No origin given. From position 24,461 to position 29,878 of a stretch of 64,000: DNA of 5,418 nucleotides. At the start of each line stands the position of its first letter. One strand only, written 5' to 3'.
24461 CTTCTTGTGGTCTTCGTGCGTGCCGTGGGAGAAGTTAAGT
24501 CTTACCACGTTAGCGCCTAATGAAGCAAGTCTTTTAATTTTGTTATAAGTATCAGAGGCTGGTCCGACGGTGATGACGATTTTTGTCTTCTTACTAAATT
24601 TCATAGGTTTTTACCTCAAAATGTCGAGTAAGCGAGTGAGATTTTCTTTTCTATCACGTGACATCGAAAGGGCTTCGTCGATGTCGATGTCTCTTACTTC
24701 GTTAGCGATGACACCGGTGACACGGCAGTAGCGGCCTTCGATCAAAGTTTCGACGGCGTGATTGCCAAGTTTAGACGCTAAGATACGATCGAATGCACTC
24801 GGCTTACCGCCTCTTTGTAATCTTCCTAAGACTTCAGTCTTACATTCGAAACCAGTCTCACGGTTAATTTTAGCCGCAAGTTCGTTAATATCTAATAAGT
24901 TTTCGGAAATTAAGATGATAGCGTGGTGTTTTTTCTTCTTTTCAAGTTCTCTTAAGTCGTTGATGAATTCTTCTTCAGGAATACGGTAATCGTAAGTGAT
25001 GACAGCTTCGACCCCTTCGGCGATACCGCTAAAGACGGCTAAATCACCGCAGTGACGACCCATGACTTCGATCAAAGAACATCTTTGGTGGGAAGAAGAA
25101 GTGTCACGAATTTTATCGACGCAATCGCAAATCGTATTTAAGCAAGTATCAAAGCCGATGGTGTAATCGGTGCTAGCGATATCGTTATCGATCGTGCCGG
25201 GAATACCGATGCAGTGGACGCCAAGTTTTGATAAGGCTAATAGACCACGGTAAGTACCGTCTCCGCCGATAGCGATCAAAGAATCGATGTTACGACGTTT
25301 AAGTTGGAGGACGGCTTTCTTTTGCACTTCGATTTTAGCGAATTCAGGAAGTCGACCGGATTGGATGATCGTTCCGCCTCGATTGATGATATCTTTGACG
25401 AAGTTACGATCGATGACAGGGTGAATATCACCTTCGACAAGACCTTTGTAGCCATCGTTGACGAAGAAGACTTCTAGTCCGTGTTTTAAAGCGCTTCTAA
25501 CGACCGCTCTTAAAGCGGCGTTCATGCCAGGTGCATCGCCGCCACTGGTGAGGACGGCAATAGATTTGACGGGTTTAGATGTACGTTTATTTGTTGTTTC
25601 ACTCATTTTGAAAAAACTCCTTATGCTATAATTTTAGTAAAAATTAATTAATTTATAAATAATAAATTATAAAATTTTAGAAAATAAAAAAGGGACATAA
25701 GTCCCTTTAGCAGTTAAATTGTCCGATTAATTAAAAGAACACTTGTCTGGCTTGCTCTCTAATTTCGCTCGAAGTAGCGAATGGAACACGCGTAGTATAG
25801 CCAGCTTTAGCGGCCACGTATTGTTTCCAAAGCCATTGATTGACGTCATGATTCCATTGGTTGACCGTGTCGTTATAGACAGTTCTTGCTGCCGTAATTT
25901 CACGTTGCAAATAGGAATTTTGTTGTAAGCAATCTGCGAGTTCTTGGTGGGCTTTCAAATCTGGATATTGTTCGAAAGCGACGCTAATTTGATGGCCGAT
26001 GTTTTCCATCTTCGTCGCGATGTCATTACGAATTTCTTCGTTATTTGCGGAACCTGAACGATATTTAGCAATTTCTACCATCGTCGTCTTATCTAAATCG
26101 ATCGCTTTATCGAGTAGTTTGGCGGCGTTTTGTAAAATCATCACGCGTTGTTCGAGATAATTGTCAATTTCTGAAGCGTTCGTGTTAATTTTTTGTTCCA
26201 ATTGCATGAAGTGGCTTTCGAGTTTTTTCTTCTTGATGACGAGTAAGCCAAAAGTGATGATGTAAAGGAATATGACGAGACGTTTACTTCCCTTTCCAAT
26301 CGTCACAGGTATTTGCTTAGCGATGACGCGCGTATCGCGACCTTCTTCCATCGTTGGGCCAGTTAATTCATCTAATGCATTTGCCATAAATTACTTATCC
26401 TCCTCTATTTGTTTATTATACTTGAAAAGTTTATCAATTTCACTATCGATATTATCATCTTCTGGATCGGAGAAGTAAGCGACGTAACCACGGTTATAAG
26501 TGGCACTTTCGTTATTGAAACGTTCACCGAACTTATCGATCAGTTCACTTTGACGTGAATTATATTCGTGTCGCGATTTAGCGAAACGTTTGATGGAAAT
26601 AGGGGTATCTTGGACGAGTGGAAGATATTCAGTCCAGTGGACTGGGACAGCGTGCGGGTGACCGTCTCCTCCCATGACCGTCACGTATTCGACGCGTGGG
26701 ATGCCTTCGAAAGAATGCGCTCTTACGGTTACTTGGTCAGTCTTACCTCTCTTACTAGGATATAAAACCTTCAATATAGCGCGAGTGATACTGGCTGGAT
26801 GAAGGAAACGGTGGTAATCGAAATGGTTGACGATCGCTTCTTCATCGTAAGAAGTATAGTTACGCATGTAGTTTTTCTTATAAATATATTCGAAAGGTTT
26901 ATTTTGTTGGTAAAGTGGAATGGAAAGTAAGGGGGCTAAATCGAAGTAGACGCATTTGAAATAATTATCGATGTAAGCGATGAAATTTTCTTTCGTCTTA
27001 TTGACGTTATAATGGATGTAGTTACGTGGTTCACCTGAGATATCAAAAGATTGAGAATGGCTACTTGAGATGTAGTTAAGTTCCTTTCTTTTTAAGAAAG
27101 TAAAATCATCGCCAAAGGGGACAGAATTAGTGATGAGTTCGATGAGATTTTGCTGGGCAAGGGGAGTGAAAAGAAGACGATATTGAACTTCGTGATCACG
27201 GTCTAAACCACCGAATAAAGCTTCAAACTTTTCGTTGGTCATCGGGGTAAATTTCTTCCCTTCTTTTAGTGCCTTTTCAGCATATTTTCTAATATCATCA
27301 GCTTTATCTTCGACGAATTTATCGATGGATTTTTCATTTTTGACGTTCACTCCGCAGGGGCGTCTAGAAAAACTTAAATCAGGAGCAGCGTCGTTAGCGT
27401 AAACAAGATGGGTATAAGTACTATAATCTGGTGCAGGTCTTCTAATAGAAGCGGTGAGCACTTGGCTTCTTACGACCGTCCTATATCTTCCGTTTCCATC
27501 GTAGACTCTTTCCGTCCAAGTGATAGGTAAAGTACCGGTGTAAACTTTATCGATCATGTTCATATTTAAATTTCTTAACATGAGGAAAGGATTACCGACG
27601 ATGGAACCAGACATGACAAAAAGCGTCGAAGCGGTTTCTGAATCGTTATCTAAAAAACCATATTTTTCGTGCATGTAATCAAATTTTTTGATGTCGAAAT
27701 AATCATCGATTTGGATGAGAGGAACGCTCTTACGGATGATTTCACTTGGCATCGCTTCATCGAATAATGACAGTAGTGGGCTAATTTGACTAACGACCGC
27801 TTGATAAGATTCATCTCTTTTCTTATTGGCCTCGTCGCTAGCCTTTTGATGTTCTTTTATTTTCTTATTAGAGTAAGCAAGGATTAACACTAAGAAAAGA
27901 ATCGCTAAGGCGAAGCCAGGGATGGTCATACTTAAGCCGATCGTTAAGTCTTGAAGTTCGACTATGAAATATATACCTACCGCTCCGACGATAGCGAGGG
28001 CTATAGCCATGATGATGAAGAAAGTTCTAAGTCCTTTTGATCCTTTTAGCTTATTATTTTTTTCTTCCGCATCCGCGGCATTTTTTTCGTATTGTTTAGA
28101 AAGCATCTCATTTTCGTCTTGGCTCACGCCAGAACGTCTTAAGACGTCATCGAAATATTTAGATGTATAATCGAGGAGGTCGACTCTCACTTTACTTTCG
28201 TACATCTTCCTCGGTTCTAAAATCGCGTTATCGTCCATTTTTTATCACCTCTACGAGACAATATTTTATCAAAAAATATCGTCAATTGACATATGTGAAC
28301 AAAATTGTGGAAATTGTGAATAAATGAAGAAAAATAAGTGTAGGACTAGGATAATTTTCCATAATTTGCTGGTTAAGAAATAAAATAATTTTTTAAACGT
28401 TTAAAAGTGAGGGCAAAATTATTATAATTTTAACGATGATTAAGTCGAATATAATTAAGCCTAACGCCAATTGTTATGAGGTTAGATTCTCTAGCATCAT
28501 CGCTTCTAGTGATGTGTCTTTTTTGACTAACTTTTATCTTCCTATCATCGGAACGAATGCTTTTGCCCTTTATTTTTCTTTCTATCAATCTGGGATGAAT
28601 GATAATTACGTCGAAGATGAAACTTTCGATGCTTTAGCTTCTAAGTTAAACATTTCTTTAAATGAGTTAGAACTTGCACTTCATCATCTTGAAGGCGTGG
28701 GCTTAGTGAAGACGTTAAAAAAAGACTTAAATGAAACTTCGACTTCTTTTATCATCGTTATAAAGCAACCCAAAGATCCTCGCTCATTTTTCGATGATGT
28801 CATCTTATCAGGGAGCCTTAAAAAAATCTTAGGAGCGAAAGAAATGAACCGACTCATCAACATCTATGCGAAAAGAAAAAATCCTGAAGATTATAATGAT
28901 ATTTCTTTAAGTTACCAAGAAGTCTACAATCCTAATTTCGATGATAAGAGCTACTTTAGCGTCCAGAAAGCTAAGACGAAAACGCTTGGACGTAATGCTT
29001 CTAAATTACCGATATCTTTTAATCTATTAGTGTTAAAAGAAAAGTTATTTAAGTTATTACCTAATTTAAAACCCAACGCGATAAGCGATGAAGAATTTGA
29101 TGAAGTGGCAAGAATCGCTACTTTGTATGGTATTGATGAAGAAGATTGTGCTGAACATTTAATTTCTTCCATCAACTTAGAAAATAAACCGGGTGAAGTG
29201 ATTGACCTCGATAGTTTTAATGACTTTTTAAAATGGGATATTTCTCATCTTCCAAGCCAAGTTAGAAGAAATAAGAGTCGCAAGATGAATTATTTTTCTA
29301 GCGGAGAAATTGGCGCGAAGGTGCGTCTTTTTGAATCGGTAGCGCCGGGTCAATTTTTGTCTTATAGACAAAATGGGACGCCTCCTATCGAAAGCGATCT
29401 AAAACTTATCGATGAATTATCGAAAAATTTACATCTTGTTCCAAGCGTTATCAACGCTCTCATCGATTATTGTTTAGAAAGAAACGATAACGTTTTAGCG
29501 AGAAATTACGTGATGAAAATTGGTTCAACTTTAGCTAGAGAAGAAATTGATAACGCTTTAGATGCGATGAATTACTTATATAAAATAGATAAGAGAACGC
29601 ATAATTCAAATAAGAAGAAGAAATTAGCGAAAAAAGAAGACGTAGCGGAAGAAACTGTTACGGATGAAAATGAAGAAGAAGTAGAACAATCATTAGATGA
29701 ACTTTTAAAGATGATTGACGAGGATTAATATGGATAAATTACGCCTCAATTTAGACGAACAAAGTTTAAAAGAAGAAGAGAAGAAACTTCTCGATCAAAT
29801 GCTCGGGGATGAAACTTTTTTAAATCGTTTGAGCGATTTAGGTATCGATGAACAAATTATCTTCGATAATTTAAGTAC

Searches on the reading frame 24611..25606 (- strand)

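Call 24: search_protein_families(library=pfam, proteins=[window:24611-25606:-], max_evalue=0.00001)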
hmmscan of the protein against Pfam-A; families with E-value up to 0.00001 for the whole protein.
window:24611-25606:- (331 aa): 1 family
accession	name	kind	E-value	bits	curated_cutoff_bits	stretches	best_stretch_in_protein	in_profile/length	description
PF00365.25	PFK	-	3.2e-102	342.1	30.9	1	16-287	2-276/277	Phosphofructokinase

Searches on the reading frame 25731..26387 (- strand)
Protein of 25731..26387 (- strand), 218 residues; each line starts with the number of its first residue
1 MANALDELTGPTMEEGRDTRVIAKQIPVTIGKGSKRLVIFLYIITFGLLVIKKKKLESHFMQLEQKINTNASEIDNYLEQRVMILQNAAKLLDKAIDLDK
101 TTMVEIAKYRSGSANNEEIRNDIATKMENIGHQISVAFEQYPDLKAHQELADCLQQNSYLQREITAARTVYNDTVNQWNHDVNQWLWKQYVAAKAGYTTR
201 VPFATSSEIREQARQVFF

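Call 75: search_protein_families(library=pfam, proteins=[window:25731-26387:-], max_evalue=0.0001)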
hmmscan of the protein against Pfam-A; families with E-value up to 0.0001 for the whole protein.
window:25731-26387:- (218 aa): 1 family
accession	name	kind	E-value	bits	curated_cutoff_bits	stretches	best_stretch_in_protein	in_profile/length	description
PF04011.17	LemA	-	5.8e-18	65.6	26.2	1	71-218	2-149/149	LemA family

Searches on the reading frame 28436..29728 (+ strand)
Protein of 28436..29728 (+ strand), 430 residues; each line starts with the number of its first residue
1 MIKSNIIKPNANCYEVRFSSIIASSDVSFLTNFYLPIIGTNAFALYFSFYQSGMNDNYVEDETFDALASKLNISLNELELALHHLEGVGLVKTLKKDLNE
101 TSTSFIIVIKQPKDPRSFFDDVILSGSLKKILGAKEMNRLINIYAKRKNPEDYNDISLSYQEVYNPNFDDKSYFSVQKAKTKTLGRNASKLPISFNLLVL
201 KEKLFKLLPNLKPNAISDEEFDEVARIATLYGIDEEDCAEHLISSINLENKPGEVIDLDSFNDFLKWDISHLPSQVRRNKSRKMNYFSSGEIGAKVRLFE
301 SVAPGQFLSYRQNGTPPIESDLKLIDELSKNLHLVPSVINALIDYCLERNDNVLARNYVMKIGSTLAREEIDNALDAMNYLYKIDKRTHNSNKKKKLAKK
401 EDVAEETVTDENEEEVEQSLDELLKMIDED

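Call 24: search_protein_families(library=pfam, proteins=[window:28436-29728:+], max_evalue=0.00001)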
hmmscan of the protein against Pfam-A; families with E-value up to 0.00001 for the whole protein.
window:28436-29728:+ (430 aa): 1 family
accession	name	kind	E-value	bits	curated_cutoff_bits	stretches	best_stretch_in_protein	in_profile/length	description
PF07261.16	DnaB_2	-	3e-08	33.7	22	1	313-380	8-73/74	Replication initiation and membrane attachment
